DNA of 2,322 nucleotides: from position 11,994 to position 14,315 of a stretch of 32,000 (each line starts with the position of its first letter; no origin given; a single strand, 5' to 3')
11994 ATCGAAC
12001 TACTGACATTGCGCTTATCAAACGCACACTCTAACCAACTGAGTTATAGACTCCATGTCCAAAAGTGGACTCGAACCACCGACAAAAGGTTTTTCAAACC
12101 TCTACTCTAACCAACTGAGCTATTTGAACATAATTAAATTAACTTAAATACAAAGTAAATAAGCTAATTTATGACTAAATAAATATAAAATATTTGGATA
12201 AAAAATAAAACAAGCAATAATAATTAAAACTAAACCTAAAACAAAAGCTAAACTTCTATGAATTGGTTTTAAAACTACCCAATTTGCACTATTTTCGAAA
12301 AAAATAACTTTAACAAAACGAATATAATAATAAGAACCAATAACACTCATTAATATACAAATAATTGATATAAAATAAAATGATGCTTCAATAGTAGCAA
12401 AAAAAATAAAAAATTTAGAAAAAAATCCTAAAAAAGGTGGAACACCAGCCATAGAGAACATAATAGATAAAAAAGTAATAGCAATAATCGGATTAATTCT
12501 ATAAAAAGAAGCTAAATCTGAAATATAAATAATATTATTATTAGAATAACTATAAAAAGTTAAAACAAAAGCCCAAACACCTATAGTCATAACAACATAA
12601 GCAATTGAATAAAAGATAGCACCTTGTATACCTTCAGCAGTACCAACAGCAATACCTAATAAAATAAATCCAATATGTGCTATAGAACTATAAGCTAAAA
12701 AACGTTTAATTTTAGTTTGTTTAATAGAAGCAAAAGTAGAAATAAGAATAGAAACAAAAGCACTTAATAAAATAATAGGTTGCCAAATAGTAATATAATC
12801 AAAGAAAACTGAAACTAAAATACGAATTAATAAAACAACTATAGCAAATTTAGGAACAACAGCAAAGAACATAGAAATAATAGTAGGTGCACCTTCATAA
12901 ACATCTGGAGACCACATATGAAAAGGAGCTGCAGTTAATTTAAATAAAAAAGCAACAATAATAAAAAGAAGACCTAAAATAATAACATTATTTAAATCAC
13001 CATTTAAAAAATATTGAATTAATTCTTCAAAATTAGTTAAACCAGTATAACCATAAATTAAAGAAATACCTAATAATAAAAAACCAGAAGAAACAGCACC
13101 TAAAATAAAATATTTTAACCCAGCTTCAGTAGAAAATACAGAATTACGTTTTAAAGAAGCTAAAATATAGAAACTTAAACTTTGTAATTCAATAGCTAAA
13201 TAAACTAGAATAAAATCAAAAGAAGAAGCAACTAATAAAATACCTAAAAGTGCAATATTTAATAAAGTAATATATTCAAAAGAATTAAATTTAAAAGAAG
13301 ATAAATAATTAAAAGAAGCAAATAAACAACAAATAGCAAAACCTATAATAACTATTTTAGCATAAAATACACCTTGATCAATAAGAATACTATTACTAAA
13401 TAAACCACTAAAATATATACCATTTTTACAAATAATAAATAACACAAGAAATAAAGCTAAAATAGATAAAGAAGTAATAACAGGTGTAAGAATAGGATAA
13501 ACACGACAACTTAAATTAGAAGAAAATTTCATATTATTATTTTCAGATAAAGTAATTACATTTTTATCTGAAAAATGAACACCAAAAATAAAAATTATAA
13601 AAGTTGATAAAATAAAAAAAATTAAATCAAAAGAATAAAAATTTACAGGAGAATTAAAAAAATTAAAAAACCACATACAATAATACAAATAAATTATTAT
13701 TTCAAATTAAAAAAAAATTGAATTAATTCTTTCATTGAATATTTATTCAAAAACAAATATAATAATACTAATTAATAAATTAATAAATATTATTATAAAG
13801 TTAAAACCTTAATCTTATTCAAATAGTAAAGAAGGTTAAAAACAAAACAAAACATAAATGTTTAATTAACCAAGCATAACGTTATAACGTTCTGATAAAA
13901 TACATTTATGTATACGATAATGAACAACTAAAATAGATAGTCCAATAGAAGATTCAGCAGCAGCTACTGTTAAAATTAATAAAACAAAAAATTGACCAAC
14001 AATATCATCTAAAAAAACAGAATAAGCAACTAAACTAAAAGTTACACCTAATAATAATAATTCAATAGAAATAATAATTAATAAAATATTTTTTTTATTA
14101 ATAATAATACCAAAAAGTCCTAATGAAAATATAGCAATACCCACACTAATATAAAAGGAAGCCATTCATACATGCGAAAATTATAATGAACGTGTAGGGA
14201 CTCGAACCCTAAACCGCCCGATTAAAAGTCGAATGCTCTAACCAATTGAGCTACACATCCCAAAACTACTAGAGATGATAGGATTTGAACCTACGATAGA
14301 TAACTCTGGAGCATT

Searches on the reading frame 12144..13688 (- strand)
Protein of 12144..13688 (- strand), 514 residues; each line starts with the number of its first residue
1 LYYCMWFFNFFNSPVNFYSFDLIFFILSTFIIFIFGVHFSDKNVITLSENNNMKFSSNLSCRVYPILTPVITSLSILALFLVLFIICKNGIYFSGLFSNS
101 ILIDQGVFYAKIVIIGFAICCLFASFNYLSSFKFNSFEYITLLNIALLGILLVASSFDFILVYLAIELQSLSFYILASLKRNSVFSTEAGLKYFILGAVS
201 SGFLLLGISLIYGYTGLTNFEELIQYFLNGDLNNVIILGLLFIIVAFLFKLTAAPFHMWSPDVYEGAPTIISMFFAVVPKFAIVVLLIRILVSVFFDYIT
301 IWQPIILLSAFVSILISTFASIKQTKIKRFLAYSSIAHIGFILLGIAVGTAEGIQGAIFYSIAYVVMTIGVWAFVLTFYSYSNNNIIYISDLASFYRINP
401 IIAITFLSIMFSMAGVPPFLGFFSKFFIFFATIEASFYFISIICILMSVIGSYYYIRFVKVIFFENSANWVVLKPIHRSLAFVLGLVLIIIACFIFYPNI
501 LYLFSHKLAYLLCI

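Call 14: search_protein_families(library=pfam, proteins=[window:12144-13688:-], max_evalue=0.01)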
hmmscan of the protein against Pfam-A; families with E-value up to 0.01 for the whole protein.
window:12144-13688:- (514 aa): 1 family
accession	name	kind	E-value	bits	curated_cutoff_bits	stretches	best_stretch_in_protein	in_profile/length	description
PF00361.26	Proton_antipo_M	-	1.5e-76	257.9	21.5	1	157-450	2-293/294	NADH:quinone oxidoreductase/Mrp antiporter, TM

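Call 19: find_encoding_contigs(protein=window:12144-13676:-, flank=10000, max_places=10)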
Protein window:12144-13676:- (510 aa): 1 contig read that carries it; 1 place shown.
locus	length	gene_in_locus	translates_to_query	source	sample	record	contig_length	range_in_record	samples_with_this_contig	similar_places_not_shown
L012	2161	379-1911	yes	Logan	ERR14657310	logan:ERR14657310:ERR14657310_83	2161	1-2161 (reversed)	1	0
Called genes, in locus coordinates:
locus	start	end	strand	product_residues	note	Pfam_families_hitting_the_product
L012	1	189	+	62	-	?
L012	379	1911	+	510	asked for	PF00361:Proton_antipo_M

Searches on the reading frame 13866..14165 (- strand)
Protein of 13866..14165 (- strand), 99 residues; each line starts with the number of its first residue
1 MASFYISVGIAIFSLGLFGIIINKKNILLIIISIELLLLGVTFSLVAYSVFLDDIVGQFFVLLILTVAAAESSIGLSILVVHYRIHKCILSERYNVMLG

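Call 13: find_encoding_contigs(protein=window:13866-14165:-, flank=10000, max_places=10)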
Protein window:13866-14165:- (99 aa): 24 contigs read that carry it; 10 places shown.
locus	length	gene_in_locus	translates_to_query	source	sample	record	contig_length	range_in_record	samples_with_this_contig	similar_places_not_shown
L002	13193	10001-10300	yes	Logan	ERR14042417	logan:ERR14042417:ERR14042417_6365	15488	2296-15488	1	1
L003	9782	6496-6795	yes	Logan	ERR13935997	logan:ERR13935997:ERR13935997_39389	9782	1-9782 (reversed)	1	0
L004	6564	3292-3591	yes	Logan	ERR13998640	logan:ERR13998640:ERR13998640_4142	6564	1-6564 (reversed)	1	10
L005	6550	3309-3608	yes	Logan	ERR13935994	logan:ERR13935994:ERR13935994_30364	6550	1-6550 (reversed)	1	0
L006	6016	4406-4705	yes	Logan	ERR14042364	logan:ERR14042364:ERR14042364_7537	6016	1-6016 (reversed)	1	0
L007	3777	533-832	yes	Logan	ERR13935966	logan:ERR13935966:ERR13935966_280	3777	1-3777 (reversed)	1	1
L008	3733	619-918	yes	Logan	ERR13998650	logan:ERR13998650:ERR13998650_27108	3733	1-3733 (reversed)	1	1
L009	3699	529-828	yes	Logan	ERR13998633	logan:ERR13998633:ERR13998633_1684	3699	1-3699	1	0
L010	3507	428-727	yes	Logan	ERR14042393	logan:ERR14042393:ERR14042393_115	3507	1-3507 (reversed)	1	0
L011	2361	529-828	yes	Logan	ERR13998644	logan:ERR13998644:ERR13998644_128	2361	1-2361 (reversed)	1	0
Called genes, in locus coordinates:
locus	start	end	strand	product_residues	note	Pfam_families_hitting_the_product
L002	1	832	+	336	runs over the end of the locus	PF00146:NADHdh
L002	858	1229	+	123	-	PF00238:Ribosomal_L14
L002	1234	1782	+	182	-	-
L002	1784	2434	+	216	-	PF00177:Ribosomal_S7 (faint)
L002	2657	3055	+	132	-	PF00164:Ribosom_S12_S23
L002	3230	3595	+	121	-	PF00507:Oxidored_q4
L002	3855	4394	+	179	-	PF00499:Oxidored_q3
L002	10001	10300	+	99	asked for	PF00420:Oxidored_q2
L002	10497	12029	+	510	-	PF00361:Proton_antipo_M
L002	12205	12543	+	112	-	PF00338:Ribosomal_S10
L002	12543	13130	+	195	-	PF00329:Complex1_30kDa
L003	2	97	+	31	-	?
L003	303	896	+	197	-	PF00499:Oxidored_q3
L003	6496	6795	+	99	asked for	PF00420:Oxidored_q2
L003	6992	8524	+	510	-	PF00361:Proton_antipo_M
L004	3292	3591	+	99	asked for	PF00420:Oxidored_q2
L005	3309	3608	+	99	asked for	PF00420:Oxidored_q2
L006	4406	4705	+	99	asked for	PF00420:Oxidored_q2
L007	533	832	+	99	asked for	PF00420:Oxidored_q2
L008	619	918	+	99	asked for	PF00420:Oxidored_q2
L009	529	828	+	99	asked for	PF00420:Oxidored_q2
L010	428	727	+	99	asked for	PF00420:Oxidored_q2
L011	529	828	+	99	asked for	PF00420:Oxidored_q2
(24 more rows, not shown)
